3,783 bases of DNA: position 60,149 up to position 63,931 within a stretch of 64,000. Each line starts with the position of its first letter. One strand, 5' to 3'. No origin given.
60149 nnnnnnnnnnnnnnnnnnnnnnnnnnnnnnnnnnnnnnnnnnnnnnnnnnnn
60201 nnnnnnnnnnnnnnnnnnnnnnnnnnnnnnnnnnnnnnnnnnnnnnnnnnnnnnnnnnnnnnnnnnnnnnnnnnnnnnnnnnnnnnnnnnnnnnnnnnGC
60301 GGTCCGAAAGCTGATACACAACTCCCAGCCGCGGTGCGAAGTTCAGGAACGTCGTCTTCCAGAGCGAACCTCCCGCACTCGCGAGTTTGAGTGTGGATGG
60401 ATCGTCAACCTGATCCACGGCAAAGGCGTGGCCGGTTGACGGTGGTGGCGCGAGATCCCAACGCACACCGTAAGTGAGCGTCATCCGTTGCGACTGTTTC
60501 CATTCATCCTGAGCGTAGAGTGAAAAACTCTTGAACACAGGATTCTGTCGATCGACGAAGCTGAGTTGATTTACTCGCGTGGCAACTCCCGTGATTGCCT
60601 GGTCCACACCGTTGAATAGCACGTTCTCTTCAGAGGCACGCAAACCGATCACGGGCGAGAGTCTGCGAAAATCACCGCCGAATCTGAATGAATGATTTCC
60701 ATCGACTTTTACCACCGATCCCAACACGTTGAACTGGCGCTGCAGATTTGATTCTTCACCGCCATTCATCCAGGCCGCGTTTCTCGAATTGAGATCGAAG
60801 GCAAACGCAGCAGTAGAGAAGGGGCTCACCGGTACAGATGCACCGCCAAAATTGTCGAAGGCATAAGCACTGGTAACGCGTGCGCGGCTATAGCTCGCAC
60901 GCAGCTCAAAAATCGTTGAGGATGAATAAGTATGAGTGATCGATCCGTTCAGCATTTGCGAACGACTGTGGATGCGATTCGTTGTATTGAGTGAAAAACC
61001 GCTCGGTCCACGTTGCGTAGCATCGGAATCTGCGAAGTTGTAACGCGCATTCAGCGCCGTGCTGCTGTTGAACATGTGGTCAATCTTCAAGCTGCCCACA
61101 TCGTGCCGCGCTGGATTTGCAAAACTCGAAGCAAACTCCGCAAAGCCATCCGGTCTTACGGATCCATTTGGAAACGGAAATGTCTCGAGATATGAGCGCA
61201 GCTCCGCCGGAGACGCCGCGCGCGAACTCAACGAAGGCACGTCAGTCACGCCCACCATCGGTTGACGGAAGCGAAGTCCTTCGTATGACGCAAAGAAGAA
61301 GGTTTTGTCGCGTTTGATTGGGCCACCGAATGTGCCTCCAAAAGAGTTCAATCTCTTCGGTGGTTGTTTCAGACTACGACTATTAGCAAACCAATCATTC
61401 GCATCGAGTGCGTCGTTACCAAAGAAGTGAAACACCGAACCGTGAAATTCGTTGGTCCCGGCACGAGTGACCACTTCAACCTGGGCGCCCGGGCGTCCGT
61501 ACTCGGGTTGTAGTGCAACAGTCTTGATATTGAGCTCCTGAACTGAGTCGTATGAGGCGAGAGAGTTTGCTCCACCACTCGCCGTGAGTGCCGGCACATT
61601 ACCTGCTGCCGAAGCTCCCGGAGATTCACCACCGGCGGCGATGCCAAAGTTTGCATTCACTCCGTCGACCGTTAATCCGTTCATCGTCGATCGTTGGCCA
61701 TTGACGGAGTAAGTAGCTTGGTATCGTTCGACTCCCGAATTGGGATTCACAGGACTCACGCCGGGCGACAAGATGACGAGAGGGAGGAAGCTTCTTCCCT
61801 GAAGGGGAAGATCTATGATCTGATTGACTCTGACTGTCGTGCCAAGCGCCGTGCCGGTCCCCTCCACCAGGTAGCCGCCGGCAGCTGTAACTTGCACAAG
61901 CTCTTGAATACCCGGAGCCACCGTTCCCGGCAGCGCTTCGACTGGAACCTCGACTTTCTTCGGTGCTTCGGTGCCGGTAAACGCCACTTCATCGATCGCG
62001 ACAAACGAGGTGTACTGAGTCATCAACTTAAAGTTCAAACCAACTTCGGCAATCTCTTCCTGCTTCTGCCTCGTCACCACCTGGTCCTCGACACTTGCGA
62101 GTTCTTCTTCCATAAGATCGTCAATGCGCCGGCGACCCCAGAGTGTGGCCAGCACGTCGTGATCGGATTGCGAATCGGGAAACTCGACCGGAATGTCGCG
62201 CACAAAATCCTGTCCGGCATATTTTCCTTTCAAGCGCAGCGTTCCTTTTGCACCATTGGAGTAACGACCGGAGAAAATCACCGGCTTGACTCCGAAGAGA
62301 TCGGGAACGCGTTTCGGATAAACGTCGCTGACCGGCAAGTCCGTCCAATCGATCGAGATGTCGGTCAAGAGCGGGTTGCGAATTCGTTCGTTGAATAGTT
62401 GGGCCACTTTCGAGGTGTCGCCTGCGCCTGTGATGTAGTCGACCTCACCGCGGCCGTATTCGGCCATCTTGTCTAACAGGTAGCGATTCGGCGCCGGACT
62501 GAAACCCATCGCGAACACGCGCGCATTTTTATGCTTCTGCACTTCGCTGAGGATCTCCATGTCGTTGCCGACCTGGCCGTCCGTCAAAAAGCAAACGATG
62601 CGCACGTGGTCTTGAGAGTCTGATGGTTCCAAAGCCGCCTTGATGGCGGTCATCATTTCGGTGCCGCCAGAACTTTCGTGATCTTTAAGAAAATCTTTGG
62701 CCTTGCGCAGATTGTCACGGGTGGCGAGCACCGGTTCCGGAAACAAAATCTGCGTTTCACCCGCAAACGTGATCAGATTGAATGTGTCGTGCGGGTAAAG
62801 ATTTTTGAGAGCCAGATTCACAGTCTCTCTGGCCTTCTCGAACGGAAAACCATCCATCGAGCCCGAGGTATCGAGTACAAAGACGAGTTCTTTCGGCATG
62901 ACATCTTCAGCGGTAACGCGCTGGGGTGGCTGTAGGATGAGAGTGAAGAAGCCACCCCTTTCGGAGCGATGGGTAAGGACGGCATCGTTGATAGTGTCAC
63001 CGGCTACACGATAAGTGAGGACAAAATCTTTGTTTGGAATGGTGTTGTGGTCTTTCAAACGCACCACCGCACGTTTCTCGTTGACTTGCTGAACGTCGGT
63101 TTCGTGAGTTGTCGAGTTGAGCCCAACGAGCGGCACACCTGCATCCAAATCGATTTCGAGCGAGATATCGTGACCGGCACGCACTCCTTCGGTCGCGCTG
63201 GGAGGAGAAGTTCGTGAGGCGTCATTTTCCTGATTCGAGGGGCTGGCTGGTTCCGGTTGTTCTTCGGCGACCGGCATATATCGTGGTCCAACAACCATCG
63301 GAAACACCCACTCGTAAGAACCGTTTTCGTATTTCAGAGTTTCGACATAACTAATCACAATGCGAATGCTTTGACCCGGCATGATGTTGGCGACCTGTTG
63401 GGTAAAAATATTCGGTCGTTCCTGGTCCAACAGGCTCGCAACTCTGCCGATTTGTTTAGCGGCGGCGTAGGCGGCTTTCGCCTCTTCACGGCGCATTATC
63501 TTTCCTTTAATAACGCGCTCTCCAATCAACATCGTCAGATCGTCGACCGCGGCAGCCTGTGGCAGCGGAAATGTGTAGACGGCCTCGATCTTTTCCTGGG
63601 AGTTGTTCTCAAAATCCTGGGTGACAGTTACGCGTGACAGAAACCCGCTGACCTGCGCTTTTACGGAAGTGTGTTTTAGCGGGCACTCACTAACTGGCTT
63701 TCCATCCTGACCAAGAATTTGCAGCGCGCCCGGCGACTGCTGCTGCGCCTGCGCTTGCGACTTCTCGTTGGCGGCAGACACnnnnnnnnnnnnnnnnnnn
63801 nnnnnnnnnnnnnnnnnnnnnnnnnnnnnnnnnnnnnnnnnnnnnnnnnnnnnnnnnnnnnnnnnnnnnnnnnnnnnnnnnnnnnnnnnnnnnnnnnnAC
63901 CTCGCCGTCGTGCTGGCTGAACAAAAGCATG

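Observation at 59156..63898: VIT-vWA module fused to the N-terminus of a TonB-dependent-type plug and barrel in one 1580-aa protein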

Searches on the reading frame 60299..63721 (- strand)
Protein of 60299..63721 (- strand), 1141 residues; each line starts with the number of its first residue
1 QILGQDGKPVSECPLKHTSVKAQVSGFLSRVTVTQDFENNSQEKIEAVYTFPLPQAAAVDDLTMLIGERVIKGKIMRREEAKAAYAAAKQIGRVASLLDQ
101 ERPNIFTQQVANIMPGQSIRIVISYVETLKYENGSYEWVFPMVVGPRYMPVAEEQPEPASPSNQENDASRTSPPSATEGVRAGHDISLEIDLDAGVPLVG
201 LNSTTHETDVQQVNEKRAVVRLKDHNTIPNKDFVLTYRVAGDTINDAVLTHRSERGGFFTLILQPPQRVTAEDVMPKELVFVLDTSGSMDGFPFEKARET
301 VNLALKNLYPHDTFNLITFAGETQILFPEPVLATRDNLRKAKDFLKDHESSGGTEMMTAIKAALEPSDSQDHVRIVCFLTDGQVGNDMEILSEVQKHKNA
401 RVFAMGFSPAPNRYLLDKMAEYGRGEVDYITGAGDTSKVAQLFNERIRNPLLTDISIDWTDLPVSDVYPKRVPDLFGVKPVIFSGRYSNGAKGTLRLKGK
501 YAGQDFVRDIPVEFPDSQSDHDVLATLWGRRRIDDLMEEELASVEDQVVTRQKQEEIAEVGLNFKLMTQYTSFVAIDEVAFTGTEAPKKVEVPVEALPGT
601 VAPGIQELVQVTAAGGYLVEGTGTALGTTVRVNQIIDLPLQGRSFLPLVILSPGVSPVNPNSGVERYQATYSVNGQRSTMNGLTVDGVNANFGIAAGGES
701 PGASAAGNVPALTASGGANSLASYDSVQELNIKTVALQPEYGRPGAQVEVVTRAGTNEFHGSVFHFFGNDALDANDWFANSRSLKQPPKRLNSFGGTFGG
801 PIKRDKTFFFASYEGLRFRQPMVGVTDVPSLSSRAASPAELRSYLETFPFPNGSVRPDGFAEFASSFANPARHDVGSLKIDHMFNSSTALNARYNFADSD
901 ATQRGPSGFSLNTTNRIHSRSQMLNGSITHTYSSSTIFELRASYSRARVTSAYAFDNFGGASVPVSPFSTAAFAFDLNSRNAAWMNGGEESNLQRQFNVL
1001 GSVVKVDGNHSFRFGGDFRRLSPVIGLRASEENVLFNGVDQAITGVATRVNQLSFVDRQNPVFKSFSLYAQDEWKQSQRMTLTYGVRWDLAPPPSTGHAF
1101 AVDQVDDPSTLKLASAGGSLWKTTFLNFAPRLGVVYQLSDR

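Call 35: search_protein_representatives(protein=window:60299-63721:-)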
Query: 1141 residues. Proteins with E-value up to 0.001 (for the whole library): 47496; up to 1e-10: 26673; up to 1e-30: 7538. The best 150 are listed.
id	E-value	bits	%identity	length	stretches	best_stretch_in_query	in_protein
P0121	0.0e+00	1500.1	60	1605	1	5-1139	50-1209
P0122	0.0e+00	1137.2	51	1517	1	2-1137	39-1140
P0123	0.0e+00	1109.5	59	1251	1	275-1139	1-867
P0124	0.0e+00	1074.2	58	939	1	5-862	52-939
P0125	0.0e+00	1064.5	49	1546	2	2-595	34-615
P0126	0.0e+00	1027.6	53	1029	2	153-597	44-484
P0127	7.2e-298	1007.6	49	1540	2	2-595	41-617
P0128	1.6e-257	874.1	63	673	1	151-809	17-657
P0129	2.9e-257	873.2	46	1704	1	5-1137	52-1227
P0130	9.1e-250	848.4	62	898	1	1-600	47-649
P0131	1.2e-247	841.4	54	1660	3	168-848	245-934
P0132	4.1e-239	813.1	53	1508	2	1-816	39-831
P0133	2.5e-219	747.6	55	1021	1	1-605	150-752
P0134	6.9e-216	736.2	58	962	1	7-600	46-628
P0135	1.3e-214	731.9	57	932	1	5-605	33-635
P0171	3.3e-167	575.0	38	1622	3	11-582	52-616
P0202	1.4e-153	529.8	46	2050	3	159-375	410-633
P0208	4.8e-153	528.1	46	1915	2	140-601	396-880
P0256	5.1e-145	501.5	47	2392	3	159-366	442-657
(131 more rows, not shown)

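Call 65: search_protein_families(library=pfam, proteins=[P0131, P0171, P0202, P0208, P0256], max_evalue=0.0001)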
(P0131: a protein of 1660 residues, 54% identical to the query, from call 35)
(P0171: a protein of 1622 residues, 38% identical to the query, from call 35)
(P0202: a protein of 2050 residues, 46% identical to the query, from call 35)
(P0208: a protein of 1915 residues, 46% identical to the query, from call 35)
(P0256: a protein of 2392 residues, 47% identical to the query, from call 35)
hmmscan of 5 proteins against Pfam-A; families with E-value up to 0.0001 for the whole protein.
P0131 (1660 aa): 6 families
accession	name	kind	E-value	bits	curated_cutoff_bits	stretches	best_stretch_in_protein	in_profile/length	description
PF08487.16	VIT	-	2.4e-34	118.3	26.5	1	60-170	1-111/111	Vault protein inter-alpha-trypsin domain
PF25183.1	OMP_b-brl_4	-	2.4e-27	96.2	30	1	927-1529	141-718/838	Outer membrane beta barrel domain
PF13768.12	VWA_3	-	5.1e-19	69.3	27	1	356-505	2-153/155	von Willebrand factor type A domain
PF00092.34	VWA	-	3.1e-15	57.3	23.8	1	357-508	2-159/174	von Willebrand factor type A domain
PF13757.12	VIT_2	-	1.9e-11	44.1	23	1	57-123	11-77/78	Vault protein inter-alpha-trypsin domain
PF13519.12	VWA_2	-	8.1e-11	42.9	27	1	357-461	1-107/107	von Willebrand factor type A domain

P0171 (1622 aa): 4 families
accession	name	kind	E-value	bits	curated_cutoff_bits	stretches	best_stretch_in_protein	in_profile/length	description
PF25183.1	OMP_b-brl_4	-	1.9e-137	460.4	30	1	756-1615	2-838/838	Outer membrane beta barrel domain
PF08487.16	VIT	-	3.5e-26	92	26.5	1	56-166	1-111/111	Vault protein inter-alpha-trypsin domain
PF13768.12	VWA_3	-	2.2e-17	64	27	1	305-456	2-154/155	von Willebrand factor type A domain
PF13757.12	VIT_2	-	2.5e-12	46.9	23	1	52-117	10-75/78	Vault protein inter-alpha-trypsin domain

P0202 (2050 aa): 5 families
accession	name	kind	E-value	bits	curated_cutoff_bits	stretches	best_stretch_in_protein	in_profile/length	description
PF08487.16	VIT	-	1.2e-34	119.2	26.5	1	150-260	1-111/111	Vault protein inter-alpha-trypsin domain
PF13768.12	VWA_3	-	7.7e-16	58.9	27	1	536-634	2-97/155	von Willebrand factor type A domain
PF13757.12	VIT_2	-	4.5e-11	42.9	23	1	143-213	7-77/78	Vault protein inter-alpha-trypsin domain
PF00092.34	VWA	-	6.3e-11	43.2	23.8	1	537-624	2-91/174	von Willebrand factor type A domain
PF13519.12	VWA_2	-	2.5e-08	34.9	27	1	537-628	1-92/107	von Willebrand factor type A domain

P0208 (1915 aa): 6 families
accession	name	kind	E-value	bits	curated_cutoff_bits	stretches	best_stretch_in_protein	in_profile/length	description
PF08487.16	VIT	-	1.7e-37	128.4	26.5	1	153-263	1-111/111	Vault protein inter-alpha-trypsin domain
PF13768.12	VWA_3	-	6.1e-20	72.3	27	1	547-706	2-154/155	von Willebrand factor type A domain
PF00092.34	VWA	-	4e-15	56.9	23.8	1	548-702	2-155/174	von Willebrand factor type A domain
PF13757.12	VIT_2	-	8.9e-13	48.4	23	1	150-217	11-78/78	Vault protein inter-alpha-trypsin domain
PF13519.12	VWA_2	-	3.2e-11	44.3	27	1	548-660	1-107/107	von Willebrand factor type A domain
PF03958.22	Secretin_N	-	6.4e-09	36.3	28.2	0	1038-1102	2-68/69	Bacterial type II/III secretion system short domain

P0256 (2392 aa): 6 families
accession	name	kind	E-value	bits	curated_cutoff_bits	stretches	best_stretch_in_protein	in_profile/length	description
PF08487.16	VIT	-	9.8e-36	122.8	26.5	1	186-296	1-111/111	Vault protein inter-alpha-trypsin domain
PF03958.22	Secretin_N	-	5e-30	104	28.2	2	1769-1846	4-68/69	Bacterial type II/III secretion system short domain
PF13768.12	VWA_3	-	1.8e-17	64.2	27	1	568-666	2-100/155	von Willebrand factor type A domain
PF00092.34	VWA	-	4.6e-11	43.7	23.8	1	569-679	2-114/174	von Willebrand factor type A domain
PF13757.12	VIT_2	-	1.7e-10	41.1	23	1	184-250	12-78/78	Vault protein inter-alpha-trypsin domain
PF13519.12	VWA_2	-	3.6e-09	37.6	27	1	569-653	1-85/107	von Willebrand factor type A domain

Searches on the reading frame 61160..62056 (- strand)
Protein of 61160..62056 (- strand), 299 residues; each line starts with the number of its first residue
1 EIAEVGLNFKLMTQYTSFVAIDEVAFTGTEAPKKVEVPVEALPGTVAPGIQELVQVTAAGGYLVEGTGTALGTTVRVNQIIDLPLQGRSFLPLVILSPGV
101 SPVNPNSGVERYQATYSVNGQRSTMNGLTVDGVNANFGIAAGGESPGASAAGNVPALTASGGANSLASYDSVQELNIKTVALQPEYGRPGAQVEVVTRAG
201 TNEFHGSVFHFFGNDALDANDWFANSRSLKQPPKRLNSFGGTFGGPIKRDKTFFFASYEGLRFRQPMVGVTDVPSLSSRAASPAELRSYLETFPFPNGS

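Call 7: search_protein_families(library=pfam, proteins=[window:61160-62056:-], max_evalue=10)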
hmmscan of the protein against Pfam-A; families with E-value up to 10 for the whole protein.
seq(299 aa): 2 families
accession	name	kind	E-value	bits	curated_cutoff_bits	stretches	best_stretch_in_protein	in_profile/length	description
PF25183.1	OMP_b-brl_4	-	8e-33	114.3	30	1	196-281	1-85/838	Outer membrane beta barrel domain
PF03676.19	PHAF1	-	0.25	11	27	1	237-269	96-128/393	Phagosome assembly factor 1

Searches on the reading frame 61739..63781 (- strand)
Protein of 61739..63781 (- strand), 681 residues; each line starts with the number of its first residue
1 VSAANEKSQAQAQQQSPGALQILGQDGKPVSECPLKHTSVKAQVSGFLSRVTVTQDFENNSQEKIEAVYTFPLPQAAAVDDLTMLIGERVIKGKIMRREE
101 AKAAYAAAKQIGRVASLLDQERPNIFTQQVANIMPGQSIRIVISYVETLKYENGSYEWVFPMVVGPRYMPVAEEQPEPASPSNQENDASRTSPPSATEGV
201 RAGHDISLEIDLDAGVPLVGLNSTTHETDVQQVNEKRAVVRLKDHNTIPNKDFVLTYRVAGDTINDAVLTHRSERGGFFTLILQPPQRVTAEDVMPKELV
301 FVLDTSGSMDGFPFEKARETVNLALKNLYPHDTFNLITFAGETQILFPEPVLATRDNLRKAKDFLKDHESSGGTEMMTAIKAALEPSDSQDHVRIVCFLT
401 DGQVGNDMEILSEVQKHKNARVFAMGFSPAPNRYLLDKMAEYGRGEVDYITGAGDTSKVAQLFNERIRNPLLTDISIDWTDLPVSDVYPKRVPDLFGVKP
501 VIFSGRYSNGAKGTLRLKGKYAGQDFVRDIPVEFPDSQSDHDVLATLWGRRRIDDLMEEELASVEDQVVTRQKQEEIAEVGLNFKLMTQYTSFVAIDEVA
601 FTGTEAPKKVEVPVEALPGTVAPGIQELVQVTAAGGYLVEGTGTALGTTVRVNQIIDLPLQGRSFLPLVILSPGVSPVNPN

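Call 34: predict_structure(alignment_id=A2)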
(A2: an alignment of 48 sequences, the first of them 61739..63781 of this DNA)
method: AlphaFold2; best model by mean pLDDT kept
length: 681 residues; sequences in the alignment: 48
mean_pLDDT: 72.5   pTM: 0.63
mean pLDDT of the five models: 72.5, 69.3, 68.8, 67.4, 59.9
residues with pLDDT >= 90: 37; 70-90: 416; 50-70: 131; < 50: 97
segments of 3 or more residues with pLDDT < 50: 1-16, 172-202, 308-310, 602-616, 618-625, 632-647, 679-681
pLDDT, mean of each block of 10 residues (from residue 1): 25 48 83 83 85 88 85 76 80 87 89 85 80 86 84 77 59 35 31 38 71 82 83 88 65 77 63 81 66 69 70 79 85 86 83 90 78 69 72 81 78 82 81 82 79 73 73 78 85 65 86 86 78 76 79 84 79 89 86 80 45 43 48 46 46 58 56 52 42
secondary structure, 60 per line:
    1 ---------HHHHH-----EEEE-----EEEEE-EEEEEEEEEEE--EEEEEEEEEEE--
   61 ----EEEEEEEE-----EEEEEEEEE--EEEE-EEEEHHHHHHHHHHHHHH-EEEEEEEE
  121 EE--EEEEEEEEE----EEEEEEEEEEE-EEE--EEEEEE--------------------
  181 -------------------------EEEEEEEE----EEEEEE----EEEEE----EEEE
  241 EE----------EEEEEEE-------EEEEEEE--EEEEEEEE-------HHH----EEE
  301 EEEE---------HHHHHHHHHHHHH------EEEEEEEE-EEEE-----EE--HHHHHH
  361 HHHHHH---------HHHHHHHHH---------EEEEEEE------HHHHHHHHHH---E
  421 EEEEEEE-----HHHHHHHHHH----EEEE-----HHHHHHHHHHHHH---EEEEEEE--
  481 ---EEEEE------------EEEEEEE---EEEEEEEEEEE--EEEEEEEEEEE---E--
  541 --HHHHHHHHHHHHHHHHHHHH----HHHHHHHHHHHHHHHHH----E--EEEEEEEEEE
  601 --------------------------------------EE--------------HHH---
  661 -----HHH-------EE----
elements in order (helices of 4 or more, strands of 3 or more residues): H10-14 E20-23 E29-33 E35-45 E48-58 E65-72 E78-86 E89-92 E94-97 H98-111 E113-122 E125-133 E138-148 E150-152 E155-160 E206-213 E218-223 E228-232 E237-242 E253-259 E267-273 E276-283 E298-304 H314-326 E333-340 E342-345 H355-366 H376-384 E394-400 H407-416 E420-427 H433-442 E447-450 H456-468 E472-478 E484-488 E501-507 E511-521 E524-534 H543-562 H567-583 E591-600

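Call 40: fold_search(model_id=the predicted structure, library=pdb)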
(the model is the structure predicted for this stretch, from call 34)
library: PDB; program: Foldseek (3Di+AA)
matches with E <= 10: 1651; with E <= 0.001: 164
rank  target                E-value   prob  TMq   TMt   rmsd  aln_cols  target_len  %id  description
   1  6fpz_A                6.9e-35  1.00  0.57  0.64   6.4       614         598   18  Inter-alpha-inhibitor heavy chain 1, D298A (released 2019-02-27)
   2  6fpy_B                7.2e-35  1.00  0.57  0.63   6.6       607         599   19  Inter-alpha-inhibitor heavy chain 1, wild type (released 2019-02-27)
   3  6fpy_A                9.4e-35  1.00  0.57  0.64   6.4       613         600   18  Inter-alpha-inhibitor heavy chain 1, wild type (released 2019-02-27)
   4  9e5c_4s               1.7e-22  1.00  0.55  0.48   8.6       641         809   15  Cryo-EM structure of 96 nm repeat of microtubule doublet from T. brucei flagellum (released 2025-03-12)
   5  8s05_A                1.4e-13  1.00  0.32  0.53   8.7       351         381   17  ArnAB complex an archaeal ortholog of the Sec23/24 core motif (released 2025-10-29)
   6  8s05_B                2.7e-13  1.00  0.33  0.54   8.7       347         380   17  ArnAB complex an archaeal ortholog of the Sec23/24 core motif (released 2025-10-29)
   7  4fx5                  5.0e-12  1.00  0.32  0.48   9.3       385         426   15  von Willebrand factor type A from Catenulispora acidiphila (released 2012-07-18)
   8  9c4f_I                1.4e-11  1.00  0.24  0.83   2.5       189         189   32  Infectious B19V capsid (released 2024-10-16)
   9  5a8j                  2.1e-10  1.00  0.32  0.53   8.5       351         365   14  Crystal structure of the ArnB paralog VWA2 from Sulfolobus acidocaldarius (released 2016-06-22)
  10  4jdu                  1.7e-09  1.00  0.22  0.68   3.4       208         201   19  The crystal structure of an aerotolerance-related membrane protein from Bacteroides fragilis NCTC 9343 with multiple mut (released 2013-03-27)
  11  3ibs_A                2.0e-09  1.00  0.22  0.67   3.4       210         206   20  Crystal structure of conserved hypothetical protein BatB from Bacteroides thetaiotaomicron (released 2009-08-25)
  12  3ibs_B                2.6e-09  1.00  0.22  0.66   3.5       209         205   20  Crystal structure of conserved hypothetical protein BatB from Bacteroides thetaiotaomicron (released 2009-08-25)
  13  6bxf_A                5.0e-08  1.00  0.21  0.29  10.7       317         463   14  Crystal structure of an extended b3 integrin L33 (released 2018-08-01)
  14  1m2v_A                8.9e-08  1.00  0.29  0.28   7.7       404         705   11  Crystal Structure of the yeast Sec23/24 heterodimer (released 2002-09-20)
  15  6bxb_A                9.4e-08  1.00  0.21  0.30  10.6       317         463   14  Crystal structure of an extended b3 integrin P33 (released 2018-08-01)
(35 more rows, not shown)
